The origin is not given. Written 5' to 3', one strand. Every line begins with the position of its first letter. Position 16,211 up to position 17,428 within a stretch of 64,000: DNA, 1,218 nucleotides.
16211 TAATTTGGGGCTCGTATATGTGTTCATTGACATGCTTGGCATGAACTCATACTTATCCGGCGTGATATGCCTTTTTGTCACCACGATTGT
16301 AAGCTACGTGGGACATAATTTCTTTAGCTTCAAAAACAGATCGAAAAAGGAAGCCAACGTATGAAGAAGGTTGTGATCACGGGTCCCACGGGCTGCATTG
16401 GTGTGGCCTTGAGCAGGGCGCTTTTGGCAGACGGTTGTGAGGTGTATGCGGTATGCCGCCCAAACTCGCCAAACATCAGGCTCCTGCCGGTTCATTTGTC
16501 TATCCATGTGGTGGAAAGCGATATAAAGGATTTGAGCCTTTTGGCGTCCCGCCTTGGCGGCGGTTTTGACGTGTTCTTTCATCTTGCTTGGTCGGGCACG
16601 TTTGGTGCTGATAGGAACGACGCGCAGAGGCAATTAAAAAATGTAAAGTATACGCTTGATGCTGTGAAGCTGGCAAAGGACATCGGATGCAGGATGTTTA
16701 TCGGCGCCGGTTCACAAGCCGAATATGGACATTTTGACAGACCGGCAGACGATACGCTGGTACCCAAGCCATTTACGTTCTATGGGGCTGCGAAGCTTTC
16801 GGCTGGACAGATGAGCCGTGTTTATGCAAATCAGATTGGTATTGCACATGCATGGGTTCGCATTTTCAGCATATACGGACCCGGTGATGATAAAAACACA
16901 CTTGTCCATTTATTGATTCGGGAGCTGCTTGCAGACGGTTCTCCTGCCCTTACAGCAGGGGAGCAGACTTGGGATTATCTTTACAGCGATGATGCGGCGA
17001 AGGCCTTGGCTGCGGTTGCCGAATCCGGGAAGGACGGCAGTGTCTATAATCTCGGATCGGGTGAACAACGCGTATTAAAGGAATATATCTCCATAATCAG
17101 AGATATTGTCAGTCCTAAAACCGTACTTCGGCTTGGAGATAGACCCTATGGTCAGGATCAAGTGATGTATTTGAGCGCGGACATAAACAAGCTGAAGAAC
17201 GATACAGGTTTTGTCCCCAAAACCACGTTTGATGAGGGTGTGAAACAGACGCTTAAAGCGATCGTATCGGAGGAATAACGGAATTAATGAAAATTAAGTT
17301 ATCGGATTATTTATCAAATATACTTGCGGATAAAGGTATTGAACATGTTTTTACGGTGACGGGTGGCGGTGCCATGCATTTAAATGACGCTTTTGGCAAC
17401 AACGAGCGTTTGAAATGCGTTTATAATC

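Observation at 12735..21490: CDP-3,6-dideoxyhexose genes continue into a YerE-like ThDP enzyme: a predicted C-branched (yersiniose-type) sugar pathway in a Gram-positive glycan locus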

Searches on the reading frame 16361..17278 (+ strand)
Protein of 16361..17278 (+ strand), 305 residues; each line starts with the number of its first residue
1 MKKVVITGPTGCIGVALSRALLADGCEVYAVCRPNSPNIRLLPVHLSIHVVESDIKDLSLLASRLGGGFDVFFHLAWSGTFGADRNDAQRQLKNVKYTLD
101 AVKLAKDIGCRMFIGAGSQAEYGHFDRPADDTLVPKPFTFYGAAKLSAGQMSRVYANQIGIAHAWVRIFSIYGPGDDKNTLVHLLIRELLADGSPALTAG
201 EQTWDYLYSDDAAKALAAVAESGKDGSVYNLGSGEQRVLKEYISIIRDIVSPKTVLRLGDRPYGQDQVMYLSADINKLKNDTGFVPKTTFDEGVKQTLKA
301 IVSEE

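Call 3: search_protein_families(library=pfam, proteins=[window:16361-17278:+])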
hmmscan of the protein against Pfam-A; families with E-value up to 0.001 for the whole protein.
window:16361-17278:+ (305 aa): 4 families
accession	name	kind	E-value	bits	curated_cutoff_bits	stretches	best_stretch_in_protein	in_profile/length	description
PF01370.27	Epimerase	-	7.2e-36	124.2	20.9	1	4-232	1-240/240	NAD dependent epimerase/dehydratase family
PF16363.11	GDP_Man_Dehyd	-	5.2e-20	72.6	27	1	6-297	2-332/332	GDP-mannose 4,6 dehydratase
PF04321.23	RmlD_sub_bind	-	1.5e-05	24.6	27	1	3-232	2-213/287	RmlD substrate binding domain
PF05368.20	NmrA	-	1.9e-05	24.9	27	1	2-103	3-95/298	NmrA-like family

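Call 4: search_protein_families(library=ncbifam, proteins=[window:16361-17278:+])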
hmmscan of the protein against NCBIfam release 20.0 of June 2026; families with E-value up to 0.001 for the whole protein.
window:16361-17278:+ (305 aa): 18 families
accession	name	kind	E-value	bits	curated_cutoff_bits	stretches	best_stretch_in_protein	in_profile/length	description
TIGR04180.1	EDH_00030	hypoth_equivalog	3e-21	75.8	475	1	4-288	1-296/297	NAD-dependent 4,6-dehydratase LegB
TIGR01181.1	dTDP_gluc_dehyt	equivalog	5.8e-21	74.9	365.1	1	4-299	2-309/321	dTDP-glucose 4,6-dehydratase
TIGR02197.1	heptose_epim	equivalog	2.9e-18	66.1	274.6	1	4-302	1-314/316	ADP-glyceromanno-heptose 6-epimerase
NF007582.0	PRK10217.1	equivalog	3e-16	59.5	698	1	136-302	155-332/355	dTDP-glucose 4,6-dehydratase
TIGR01179.1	galE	equivalog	3.7e-15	55.6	262.3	2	3-174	1-179/332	UDP-glucose 4-epimerase GalE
TIGR03466.1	HpnA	hypoth_equivalog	1.2e-14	54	367.65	1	3-250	2-246/327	hopanoid-associated sugar epimerase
NF007490.0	PRK10084.1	subfamily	2e-14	53.4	649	1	136-301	162-334/361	dTDP-glucose 4,6-dehydratase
NF042422.1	oxyalk_red_OleD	equivalog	3.1e-12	46.5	580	1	3-244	2-244/329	2-alkyl-3-oxoalkanoate reductase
NF042423.1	oxyalk_red_Shew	equivalog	7.6e-11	41.6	580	1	2-215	9-216/331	2-alkyl-3-oxoalkanoate reductase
NF047922.1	GDPFucSynFcl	equivalog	1.1e-09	38.2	500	1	140-303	133-303/308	GDP-L-fucose synthase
NF011728.1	PRK15181.1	equivalog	2.1e-08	33.6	760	1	93-302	116-338/348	Vi polysaccharide biosynthesis UDP-N-acetylglucosaminuronic acid C-4 epimerase TviC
NF052578.1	StrlDmthSdmBMthl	equivalog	1.3e-07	31.7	600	1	5-250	4-245/328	sterol demethylase protein SdmB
NF008360.0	PRK11150.1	equivalog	1.3e-07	31.2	452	1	4-300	2-305/310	ADP-glyceromanno-heptose 6-epimerase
NF043036.1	ErythonDh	equivalog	2.7e-05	23.5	325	1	3-156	2-164/321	D-erythronate dehydrogenase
TIGR01214.1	rmlD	equivalog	5.1e-05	22.5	224.05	1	3-246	1-222/285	dTDP-4-dehydrorhamnose reductase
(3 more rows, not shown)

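Call 30: search_solved_structures(query=window:16361-17278:+, max_evalue=1e-10)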
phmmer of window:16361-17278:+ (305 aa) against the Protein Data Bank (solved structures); distinct sequences matched with E-value up to 1e-10: 30.
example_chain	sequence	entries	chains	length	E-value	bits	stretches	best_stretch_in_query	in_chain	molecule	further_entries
6zl6_A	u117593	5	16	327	2e-21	79.7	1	3-294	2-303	Epimerase domain-containing protein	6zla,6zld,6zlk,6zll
6zlj_A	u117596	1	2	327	7.3e-21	77.9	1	3-294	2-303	Epimerase domain-containing protein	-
1r6d_A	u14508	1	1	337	7.6e-19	71.2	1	34-299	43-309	TDP-glucose-4,6-dehydratase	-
1r66_A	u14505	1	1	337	7.8e-19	71.2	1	34-299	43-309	TDP-glucose-4,6-dehydratase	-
4zrm_A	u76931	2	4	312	5.6e-18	68.4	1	4-299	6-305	UDP-glucose 4-epimerase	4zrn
6kv9_A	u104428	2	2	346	1e-17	67.5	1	4-295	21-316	MoeE5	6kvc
6dnt_A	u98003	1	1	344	2.7e-17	66.1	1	2-304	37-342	NAD-dependent epimerase/dehydratase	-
3icp_A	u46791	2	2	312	5.1e-17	65.2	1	3-302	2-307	NAD-dependent epimerase/dehydratase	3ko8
6wjb_A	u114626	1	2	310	2.1e-15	59.9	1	2-294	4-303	NAD-dependent epimerase/dehydratase family protein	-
1bxk_A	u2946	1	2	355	5.5e-15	58.6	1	132-301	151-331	PROTEIN (DTDP-GLUCOSE 4,6-DEHYDRATASE)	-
2pk3_A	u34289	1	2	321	1.1e-14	57.6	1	3-298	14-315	GDP-6-deoxy-D-lyxo-4-hexulose reductase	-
3aw9_A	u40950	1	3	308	1.3e-14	57.4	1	3-302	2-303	NAD-dependent epimerase/dehydratase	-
6wj9_A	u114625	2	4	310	1.9e-14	56.8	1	2-294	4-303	NAD-dependent epimerase/dehydratase family protein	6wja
4lk3_A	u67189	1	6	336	7.2e-14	54.9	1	2-298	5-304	UDP-glucuronic acid decarboxylase 1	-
4gll_A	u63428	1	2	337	1e-13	54.4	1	2-298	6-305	UDP-glucuronic acid decarboxylase 1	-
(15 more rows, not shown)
